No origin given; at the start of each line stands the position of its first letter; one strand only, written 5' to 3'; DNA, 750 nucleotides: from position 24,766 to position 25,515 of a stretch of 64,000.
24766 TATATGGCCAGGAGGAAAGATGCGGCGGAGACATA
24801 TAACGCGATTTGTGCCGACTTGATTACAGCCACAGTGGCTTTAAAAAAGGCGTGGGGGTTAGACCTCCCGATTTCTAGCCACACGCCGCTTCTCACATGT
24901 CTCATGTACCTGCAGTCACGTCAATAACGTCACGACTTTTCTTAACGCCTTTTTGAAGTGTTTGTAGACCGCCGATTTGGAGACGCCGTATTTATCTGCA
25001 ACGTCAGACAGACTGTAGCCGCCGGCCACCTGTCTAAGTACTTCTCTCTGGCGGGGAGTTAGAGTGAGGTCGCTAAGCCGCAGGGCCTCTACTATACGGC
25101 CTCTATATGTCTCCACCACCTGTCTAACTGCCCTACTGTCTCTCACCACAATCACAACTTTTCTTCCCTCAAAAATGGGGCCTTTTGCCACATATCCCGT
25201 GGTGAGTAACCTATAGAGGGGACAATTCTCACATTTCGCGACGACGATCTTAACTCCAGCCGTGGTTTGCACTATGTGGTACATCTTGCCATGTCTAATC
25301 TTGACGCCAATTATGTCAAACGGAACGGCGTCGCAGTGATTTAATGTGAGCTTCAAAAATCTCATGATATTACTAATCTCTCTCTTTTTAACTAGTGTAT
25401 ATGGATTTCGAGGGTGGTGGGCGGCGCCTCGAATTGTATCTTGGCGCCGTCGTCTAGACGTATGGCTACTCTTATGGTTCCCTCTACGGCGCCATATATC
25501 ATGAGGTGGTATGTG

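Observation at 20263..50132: Shared palindromic operator defines a candidate archaeal nir-nos-nor regulon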

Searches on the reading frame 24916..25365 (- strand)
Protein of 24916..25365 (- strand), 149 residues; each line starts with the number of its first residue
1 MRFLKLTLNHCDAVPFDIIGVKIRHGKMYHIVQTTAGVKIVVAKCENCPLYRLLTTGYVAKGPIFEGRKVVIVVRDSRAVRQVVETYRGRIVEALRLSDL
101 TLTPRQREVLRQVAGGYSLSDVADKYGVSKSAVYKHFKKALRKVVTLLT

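Call 6: search_protein_families(library=pfam, proteins=[window:24916-25365:-])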
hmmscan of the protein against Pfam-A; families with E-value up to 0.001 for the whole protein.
window:24916-25365:- (149 aa): 9 families
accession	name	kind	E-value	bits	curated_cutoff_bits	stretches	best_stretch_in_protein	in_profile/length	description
PF00196.25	GerE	-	6.4e-08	32.5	23.5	1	101-143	2-44/57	Bacterial regulatory proteins, luxR family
PF04545.22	Sigma70_r4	-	1.5e-07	31.2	24.1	1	101-144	4-48/50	Sigma-70, region 4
PF04967.18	HTH_10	-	5.5e-07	29.7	23.1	1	102-145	1-52/53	HTH DNA binding domain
PF08281.18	Sigma70_r4_2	-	2.9e-06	27.3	25.7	1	101-143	10-53/54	Sigma-70, region 4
PF04297.20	UPF0122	-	1.2e-05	25.9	22.7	1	102-140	18-57/101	Putative helix-turn-helix protein, YlxM / p13 like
PF13384.12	HTH_23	-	5e-05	23.4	24.6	1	107-137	8-38/50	Homeodomain-like domain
PF02796.21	HTH_7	-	6.6e-05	23.4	23.8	1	100-138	6-43/45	Helix-turn-helix domain of resolvase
PF13518.12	HTH_28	-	0.00027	21.4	25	1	106-136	2-32/52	Helix-turn-helix domain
PF00440.29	TetR_N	-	0.00036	20.7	24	1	118-138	18-38/47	Bacterial regulatory proteins, tetR family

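Call 30: find_homologous_proteins(query=window:24916-25365:-, max_evalue=0.001)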
Query window:24916-25365:- (149 aa): 1 proteins with E <= 0.001 among 36 candidates.
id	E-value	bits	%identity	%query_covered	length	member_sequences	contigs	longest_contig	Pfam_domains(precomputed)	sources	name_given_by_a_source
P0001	3.3e-90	317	99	100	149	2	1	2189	PF04967.19,PF00196.26,PF04545.23,PF08281.19,PF04297.21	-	-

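Call 66: search_protein_families(library=ncbifam, proteins=[window:24916-25365:-], max_evalue=0.01)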
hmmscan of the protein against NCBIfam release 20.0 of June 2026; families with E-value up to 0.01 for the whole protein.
window:24916-25365:- (149 aa): 19 families
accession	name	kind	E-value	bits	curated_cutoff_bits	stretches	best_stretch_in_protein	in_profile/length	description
NF045758.2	YlxM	equivalog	5.3e-07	29.6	80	1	102-140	17-56/72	YlxM family DNA-binding protein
TIGR02937.1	sigma70-ECF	superfamily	9.9e-07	28.5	42.9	1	100-145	116-162/165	sigma-70 family RNA polymerase sigma factor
NF049902.1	FTL_1293_fam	exception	5.7e-05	23.3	170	1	107-142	13-47/150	FTL_1293 family small RNA FtrC-regulated protein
NF052445.1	RespRegMctR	equivalog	0.00011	21.8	300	1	100-144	143-187/205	two-component system response regulator MctR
NF007935.0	PRK10651.1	equivalog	0.00014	21.1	250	1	99-144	153-198/216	two-component system response regulator NarL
NF047785.1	respo_reg_MadR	equivalog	0.0003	20.2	300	1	76-144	128-191/209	MadR family response regulator transcription factor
NF009179.0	PRK12527.1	equivalog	0.0004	20.5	162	1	96-143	102-148/159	RNA polymerase sigma factor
TIGR03541.1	reg_near_HchA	equivalog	0.00057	19.5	215.6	1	100-144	170-214/232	PA1136 family autoinducer-binding transcriptional regulator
TIGR03001.1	Sig-70_gmx1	subfamily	0.0014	18.1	154.6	1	81-146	141-207/244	RNA polymerase sigma-70 factor, Myxococcales family 1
NF003257.0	PRK04217.1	equivalog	0.0016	18.6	115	0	105-147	46-89/110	hypothetical protein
TIGR02985.1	Sig70_bacteroi1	subfamily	0.0017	18.6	126.4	1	101-144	114-158/162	RNA polymerase sigma-70 factor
TIGR02984.1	Sig-70_plancto1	subfamily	0.0018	17.9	183.75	1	101-148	140-188/189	RNA polymerase sigma-70 factor, Planctomycetaceae-specific subfamily 1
NF001066.0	PRK00118.1-1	equivalog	0.0021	18.4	147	1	112-140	31-59/110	putative DNA-binding protein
TIGR03020.2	EpsA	equivalog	0.0027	17.4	170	1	99-145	188-234/247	XrtB/PEP-CTERM-associated transcriptional regulator EpsA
NF005385.0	PRK06930.1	subfamily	0.0028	17.4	136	1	81-145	98-159/170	positive control sigma-like factor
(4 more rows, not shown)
